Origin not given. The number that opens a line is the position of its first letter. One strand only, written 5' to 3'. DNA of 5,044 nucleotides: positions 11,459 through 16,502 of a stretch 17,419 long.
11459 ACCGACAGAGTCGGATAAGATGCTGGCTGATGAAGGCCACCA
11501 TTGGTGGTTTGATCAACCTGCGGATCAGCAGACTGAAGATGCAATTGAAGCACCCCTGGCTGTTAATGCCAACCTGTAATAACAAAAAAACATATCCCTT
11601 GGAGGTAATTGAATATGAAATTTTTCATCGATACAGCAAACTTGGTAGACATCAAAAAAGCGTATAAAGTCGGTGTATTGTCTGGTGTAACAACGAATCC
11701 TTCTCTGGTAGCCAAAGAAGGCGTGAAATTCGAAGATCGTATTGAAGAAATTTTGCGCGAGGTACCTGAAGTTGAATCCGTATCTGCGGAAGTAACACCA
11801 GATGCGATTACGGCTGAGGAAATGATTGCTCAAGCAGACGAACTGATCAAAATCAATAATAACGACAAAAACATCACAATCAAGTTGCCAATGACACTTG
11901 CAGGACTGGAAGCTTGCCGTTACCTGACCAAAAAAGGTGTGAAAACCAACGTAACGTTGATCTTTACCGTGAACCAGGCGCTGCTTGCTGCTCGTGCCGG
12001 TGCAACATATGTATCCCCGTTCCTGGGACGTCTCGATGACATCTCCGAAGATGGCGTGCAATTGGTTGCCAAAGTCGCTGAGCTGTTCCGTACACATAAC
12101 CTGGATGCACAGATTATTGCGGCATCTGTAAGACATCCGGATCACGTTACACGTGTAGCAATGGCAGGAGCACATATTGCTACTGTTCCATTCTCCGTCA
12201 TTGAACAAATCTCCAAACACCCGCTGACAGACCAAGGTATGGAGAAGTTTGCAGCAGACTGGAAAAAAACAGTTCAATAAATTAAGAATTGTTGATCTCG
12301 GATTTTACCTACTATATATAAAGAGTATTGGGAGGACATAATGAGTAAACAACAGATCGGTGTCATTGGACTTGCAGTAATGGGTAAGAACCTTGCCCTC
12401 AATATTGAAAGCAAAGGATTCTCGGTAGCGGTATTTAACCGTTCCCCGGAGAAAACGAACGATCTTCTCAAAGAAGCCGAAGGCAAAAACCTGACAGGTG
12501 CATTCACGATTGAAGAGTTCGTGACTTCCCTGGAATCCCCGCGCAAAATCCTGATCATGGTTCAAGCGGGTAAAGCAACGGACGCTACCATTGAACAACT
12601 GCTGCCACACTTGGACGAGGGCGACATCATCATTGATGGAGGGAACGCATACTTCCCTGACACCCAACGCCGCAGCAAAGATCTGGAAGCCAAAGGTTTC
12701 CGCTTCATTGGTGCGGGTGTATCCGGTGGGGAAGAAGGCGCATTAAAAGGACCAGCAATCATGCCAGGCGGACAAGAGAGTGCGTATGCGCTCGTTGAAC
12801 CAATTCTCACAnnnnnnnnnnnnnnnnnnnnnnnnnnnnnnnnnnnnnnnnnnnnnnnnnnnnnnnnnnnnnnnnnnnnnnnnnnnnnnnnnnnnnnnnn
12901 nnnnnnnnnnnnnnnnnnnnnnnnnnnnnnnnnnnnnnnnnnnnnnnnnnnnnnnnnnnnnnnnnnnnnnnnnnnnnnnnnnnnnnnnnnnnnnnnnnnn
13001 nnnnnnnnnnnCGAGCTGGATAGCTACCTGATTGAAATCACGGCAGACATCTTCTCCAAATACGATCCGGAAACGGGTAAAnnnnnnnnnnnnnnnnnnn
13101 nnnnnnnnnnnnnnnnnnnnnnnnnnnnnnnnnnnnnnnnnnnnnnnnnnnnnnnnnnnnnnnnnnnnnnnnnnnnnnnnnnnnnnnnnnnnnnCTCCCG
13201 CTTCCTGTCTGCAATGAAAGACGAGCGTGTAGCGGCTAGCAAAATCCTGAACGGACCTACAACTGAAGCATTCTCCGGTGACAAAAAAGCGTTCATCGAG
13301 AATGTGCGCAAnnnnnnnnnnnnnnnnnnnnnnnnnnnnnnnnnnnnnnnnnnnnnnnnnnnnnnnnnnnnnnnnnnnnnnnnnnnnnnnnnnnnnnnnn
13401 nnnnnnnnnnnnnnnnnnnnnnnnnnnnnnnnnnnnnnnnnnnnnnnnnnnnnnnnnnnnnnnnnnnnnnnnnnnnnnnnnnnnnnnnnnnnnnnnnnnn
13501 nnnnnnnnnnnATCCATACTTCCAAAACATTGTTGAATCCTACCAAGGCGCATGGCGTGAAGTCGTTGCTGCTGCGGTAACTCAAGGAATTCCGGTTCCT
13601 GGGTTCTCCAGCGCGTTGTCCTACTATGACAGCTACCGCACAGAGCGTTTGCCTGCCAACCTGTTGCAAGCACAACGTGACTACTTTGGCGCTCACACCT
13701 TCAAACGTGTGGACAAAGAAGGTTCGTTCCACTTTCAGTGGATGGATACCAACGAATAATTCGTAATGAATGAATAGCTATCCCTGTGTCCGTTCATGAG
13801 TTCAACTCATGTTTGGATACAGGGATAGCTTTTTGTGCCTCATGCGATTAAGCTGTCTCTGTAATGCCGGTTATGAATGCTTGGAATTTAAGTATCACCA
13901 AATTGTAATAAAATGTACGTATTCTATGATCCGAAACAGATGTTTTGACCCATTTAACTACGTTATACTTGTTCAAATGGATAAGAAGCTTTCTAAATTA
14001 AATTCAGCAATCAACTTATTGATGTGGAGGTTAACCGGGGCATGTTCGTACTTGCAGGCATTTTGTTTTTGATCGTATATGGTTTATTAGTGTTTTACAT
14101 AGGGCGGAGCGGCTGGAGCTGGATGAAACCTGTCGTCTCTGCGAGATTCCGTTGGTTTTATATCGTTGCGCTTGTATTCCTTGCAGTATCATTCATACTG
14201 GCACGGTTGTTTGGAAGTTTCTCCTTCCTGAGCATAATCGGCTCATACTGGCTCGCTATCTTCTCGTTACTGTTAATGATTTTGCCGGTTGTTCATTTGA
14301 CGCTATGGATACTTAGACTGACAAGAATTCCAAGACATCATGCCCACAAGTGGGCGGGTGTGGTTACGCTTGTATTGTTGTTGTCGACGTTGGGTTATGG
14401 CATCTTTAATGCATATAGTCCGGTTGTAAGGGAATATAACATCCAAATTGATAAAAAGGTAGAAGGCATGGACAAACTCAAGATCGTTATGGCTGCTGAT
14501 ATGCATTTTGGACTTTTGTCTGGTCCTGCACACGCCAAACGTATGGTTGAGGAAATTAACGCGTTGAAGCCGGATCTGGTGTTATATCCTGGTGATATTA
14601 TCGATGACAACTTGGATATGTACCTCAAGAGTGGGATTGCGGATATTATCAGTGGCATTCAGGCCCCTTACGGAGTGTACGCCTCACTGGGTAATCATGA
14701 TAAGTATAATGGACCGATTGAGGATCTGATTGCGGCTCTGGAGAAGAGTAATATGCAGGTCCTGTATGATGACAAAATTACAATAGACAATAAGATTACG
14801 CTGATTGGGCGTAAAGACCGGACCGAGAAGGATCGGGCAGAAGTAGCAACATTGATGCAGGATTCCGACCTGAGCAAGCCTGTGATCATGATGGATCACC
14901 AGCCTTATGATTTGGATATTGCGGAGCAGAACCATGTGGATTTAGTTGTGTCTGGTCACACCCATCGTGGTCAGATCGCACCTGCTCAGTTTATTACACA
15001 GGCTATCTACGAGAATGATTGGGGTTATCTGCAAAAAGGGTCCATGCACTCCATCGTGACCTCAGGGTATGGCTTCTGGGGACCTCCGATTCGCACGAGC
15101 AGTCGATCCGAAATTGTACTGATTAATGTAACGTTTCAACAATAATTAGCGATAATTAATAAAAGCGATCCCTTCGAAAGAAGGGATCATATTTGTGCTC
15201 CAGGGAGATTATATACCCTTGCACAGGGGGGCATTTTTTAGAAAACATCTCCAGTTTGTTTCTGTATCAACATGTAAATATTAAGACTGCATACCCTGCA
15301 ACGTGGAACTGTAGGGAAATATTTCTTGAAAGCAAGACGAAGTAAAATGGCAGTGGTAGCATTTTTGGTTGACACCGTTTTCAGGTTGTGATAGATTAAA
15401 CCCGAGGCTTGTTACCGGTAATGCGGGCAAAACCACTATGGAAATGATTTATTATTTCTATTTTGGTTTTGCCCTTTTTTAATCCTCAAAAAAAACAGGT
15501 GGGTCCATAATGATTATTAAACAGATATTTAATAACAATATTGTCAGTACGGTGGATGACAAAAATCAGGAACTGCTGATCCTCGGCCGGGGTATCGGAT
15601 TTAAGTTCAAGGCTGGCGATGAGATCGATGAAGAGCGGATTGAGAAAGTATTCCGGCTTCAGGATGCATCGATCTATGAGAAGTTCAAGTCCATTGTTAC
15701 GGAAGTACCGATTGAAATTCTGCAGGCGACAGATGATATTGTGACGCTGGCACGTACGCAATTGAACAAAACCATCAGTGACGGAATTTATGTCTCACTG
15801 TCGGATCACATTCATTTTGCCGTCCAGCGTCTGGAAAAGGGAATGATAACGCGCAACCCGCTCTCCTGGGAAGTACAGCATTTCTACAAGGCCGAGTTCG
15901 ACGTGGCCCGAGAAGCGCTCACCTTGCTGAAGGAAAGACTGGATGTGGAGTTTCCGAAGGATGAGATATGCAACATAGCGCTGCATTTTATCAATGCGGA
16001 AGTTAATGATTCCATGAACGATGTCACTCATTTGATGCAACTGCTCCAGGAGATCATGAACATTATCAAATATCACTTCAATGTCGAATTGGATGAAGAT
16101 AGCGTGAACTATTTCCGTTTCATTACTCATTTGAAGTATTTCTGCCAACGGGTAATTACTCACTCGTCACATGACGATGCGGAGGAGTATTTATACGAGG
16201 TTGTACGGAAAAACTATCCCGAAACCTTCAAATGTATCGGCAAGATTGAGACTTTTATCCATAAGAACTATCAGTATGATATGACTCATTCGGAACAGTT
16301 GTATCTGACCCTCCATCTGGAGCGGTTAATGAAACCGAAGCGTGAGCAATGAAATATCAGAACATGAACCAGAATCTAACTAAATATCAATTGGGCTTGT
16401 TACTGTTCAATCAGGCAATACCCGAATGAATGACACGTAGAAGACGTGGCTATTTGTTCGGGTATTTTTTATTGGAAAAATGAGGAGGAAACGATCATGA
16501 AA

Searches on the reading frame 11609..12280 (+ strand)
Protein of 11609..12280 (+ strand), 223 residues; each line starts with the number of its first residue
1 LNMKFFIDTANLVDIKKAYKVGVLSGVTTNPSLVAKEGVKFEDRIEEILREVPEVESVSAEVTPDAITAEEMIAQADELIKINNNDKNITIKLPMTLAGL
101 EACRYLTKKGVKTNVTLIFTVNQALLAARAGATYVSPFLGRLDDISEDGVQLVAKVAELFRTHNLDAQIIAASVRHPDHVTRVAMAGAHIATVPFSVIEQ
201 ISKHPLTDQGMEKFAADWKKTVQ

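Call 85: search_protein_families(library=pfam, proteins=[window:11609-12280:+], max_evalue=0.001)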
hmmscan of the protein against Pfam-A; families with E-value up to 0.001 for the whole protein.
window:11609-12280:+ (223 aa): 1 family
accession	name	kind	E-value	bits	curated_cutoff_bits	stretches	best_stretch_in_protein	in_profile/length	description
PF00923.25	TAL_FSA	-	2.2e-58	198.3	27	1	5-221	1-281/285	Transaldolase/Fructose-6-phosphate aldolase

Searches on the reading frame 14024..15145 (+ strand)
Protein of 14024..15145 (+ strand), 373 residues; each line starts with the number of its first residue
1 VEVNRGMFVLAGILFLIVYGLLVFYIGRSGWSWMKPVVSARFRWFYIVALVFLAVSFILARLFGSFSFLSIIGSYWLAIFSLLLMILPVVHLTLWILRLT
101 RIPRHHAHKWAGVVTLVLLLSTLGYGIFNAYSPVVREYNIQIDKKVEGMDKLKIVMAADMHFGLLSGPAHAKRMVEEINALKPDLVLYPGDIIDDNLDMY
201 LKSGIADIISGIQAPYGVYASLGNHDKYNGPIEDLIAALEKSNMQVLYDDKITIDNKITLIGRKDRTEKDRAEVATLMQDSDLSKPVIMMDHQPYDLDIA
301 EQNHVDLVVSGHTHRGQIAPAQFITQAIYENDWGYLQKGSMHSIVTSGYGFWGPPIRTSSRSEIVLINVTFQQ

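Call 85: search_protein_families(library=pfam, proteins=[window:14024-15145:+], max_evalue=0.001)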
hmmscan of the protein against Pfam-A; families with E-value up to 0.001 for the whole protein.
window:14024-15145:+ (373 aa): 2 families
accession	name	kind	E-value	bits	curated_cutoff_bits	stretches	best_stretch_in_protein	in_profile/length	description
PF00149.33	Metallophos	-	9.3e-13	49.5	21.5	1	152-315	1-190/191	Calcineurin-like phosphoesterase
PF12850.12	Metallophos_2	-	0.0002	21.8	27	1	153-318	2-121/154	Calcineurin-like phosphoesterase superfamily domain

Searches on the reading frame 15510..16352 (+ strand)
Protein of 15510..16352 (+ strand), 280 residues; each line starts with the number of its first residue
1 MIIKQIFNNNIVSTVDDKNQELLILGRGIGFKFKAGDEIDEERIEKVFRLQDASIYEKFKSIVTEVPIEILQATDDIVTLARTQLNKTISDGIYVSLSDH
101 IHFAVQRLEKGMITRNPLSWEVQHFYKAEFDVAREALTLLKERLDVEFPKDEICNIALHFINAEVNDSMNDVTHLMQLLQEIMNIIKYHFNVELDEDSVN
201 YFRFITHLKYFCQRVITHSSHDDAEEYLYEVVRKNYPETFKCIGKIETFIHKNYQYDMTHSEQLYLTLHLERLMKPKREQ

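Call 85: search_protein_families(library=pfam, proteins=[window:15510-16352:+], max_evalue=0.001)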
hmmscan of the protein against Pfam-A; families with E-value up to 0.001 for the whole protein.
window:15510-16352:+ (280 aa): 2 families
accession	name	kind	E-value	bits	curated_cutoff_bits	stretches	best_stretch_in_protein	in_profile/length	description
PF00874.25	PRD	-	2.1e-42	143.8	23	2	76-163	2-90/90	PRD domain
PF03123.20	CAT_RBD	-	2.5e-21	75.8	25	1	1-54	1-54/57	CAT RNA binding domain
